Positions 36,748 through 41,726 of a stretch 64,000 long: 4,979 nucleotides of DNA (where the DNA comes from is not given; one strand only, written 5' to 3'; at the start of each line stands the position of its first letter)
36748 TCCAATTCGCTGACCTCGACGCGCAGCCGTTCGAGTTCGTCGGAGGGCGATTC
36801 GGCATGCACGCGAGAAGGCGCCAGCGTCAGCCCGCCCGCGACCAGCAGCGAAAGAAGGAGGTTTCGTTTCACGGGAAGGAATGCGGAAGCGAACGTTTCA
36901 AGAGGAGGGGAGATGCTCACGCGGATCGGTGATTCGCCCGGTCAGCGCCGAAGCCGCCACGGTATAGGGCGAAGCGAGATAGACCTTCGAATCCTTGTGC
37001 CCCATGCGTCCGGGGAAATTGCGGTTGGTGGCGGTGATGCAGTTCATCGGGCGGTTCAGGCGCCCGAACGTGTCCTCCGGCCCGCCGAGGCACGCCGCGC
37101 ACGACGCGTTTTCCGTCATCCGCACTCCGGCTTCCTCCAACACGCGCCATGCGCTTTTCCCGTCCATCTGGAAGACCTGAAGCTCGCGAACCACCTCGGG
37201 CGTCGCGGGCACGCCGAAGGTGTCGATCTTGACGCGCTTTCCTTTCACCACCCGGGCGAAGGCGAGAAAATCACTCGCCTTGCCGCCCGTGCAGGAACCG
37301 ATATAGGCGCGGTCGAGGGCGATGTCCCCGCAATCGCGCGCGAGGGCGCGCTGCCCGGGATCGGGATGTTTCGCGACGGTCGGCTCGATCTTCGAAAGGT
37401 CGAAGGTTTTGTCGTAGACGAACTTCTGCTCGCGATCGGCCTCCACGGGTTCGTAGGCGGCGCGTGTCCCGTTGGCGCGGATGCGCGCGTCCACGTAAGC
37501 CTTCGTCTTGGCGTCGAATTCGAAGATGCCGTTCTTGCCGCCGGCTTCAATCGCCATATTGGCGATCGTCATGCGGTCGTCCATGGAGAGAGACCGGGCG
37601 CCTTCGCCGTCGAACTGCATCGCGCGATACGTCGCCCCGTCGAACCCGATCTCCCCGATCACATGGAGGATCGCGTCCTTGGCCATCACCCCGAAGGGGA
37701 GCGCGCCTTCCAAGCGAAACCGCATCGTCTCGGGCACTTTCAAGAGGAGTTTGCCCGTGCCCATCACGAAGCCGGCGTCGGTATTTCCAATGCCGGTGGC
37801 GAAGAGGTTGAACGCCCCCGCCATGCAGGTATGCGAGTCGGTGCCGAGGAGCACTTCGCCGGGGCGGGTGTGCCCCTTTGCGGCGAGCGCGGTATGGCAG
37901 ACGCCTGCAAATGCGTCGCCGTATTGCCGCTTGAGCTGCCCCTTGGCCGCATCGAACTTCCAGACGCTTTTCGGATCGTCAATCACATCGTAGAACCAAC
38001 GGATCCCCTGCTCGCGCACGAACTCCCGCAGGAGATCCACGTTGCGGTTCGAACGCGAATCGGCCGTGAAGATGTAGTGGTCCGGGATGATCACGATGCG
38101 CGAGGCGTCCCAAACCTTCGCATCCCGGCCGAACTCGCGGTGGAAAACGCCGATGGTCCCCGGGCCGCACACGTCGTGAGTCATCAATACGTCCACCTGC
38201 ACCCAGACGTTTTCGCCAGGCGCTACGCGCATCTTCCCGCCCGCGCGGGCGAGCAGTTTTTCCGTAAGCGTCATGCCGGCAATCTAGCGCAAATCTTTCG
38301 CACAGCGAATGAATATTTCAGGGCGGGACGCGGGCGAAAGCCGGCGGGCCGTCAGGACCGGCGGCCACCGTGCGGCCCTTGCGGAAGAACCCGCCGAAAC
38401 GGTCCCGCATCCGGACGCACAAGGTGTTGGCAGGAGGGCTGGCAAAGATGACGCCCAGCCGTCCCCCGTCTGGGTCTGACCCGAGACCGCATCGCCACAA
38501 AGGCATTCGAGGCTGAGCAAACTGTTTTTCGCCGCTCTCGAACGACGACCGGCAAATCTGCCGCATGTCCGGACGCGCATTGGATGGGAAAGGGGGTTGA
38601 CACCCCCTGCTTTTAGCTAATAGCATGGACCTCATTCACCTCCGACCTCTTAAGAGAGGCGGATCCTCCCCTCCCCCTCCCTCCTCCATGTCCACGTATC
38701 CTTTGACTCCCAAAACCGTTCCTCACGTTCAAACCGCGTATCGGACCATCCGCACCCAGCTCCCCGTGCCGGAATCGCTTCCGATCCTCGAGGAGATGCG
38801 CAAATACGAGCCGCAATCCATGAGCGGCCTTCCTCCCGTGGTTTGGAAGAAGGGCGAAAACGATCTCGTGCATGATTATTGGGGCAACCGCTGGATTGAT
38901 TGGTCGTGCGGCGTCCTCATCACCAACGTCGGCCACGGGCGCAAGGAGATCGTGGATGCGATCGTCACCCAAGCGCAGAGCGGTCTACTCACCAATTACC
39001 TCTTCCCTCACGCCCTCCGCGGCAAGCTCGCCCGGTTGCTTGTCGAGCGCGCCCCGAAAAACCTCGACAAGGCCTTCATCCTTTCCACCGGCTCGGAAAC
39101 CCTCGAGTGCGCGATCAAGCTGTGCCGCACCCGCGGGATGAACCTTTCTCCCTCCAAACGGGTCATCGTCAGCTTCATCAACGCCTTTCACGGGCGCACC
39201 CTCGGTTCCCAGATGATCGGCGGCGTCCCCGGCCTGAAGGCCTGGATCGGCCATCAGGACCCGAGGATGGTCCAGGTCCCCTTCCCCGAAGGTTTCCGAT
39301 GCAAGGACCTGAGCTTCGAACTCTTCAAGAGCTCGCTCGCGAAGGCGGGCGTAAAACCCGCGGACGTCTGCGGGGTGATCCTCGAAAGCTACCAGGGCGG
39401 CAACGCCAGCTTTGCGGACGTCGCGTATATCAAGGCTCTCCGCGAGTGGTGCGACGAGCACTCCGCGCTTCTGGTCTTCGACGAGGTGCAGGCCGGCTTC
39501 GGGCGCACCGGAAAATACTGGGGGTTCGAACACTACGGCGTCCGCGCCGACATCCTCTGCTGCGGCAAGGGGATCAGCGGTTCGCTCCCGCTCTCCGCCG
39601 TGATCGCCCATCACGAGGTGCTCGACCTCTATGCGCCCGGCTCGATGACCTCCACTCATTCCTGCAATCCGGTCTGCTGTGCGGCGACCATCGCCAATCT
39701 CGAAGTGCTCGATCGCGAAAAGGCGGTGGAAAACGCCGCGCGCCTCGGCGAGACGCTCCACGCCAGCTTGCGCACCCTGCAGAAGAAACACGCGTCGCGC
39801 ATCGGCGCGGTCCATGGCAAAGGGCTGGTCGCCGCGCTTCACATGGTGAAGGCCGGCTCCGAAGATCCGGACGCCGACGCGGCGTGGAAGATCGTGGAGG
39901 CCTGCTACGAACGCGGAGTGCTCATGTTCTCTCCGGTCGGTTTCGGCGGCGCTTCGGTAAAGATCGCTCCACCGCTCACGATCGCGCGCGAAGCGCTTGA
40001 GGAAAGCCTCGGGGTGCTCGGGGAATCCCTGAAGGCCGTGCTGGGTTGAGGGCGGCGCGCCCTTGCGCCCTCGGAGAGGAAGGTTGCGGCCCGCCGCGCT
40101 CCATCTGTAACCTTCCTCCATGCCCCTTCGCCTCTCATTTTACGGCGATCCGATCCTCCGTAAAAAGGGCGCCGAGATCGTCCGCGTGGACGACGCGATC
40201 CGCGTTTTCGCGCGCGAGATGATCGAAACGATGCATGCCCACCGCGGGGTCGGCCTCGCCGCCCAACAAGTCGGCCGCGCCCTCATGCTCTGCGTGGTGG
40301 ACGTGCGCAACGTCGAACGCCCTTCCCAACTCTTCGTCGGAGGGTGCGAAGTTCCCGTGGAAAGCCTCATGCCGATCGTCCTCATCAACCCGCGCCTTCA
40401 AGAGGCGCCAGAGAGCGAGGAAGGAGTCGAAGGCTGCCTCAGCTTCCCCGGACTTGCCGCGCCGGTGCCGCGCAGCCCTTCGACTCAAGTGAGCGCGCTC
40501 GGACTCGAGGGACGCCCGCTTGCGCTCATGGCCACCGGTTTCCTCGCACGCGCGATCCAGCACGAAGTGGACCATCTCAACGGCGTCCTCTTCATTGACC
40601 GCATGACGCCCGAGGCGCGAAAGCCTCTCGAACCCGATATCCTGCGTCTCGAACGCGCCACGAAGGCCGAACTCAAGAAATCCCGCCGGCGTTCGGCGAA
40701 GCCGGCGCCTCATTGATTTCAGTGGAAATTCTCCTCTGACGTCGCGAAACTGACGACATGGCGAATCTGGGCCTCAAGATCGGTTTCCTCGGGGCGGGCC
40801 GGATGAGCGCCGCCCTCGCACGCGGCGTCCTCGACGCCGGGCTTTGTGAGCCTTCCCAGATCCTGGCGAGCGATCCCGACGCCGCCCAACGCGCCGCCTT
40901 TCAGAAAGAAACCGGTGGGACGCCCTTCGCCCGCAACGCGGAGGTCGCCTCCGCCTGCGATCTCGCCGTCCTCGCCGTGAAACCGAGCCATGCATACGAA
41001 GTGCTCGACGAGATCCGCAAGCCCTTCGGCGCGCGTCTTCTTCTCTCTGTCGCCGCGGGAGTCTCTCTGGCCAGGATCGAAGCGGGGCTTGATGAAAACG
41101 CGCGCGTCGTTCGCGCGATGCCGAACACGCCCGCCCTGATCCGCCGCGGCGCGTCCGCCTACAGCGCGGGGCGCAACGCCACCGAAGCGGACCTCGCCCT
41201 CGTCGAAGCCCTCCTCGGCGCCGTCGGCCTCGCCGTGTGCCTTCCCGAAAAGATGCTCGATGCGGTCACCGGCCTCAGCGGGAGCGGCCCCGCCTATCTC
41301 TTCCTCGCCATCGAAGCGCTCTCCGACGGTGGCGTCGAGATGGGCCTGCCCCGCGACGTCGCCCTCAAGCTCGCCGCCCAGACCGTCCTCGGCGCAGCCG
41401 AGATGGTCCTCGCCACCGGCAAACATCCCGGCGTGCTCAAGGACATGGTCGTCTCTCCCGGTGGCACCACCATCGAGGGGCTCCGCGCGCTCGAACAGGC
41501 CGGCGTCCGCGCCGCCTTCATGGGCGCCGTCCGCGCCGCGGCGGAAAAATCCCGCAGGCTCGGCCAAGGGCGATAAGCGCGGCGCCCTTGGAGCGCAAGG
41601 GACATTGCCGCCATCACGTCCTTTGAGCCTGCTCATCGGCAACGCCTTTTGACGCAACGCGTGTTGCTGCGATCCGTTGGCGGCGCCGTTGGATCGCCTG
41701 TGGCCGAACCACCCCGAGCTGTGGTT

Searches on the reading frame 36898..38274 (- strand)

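Call 10: search_protein_families(library=pfam, proteins=[window:36898-38274:-], max_evalue=0.001)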
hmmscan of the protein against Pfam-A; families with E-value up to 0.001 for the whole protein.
window:36898-38274:- (458 aa): 1 family
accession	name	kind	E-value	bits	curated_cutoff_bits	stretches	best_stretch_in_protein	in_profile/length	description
PF00330.25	Aconitase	-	5.9e-78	263.3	28.7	2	27-309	20-300/463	Aconitase family (aconitate hydratase)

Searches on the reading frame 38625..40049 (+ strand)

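Call 10: search_protein_families(library=pfam, proteins=[window:38625-40049:+], max_evalue=0.001)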
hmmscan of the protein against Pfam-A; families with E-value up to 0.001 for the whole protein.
window:38625-40049:+ (474 aa): 1 family
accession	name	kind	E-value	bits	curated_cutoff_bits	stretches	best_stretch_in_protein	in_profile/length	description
PF00202.27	Aminotran_3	-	6.9e-84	282.3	30.5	1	71-465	10-399/403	Aminotransferase class-III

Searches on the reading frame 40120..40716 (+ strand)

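Call 10: search_protein_families(library=pfam, proteins=[window:40120-40716:+], max_evalue=0.001)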
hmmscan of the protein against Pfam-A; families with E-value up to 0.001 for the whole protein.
window:40120-40716:+ (198 aa): 1 family
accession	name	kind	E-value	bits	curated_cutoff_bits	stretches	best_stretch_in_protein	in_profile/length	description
PF01327.26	Pep_deformylase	-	1.5e-41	142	22.8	1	6-167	5-155/156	Polypeptide deformylase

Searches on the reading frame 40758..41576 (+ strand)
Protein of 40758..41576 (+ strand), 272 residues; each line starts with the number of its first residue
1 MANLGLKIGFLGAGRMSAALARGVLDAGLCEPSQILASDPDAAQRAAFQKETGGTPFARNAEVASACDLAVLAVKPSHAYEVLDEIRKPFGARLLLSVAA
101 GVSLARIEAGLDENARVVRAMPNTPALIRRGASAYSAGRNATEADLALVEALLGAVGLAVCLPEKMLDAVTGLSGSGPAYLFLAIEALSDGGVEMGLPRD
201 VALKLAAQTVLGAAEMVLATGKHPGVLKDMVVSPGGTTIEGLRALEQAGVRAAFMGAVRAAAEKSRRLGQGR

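Call 10: search_protein_families(library=pfam, proteins=[window:40758-41576:+], max_evalue=0.001)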
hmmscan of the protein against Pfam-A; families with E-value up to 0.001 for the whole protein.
window:40758-41576:+ (272 aa): 2 families
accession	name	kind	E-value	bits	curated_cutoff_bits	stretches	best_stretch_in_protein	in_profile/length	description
PF14748.11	P5CR_dimer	-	2.2e-42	144.1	25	1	164-268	1-105/105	Pyrroline-5-carboxylate reductase dimerisation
PF03807.23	F420_oxidored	-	7.7e-18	65.3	21.6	1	7-101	1-94/94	NADP oxidoreductase coenzyme F420-dependent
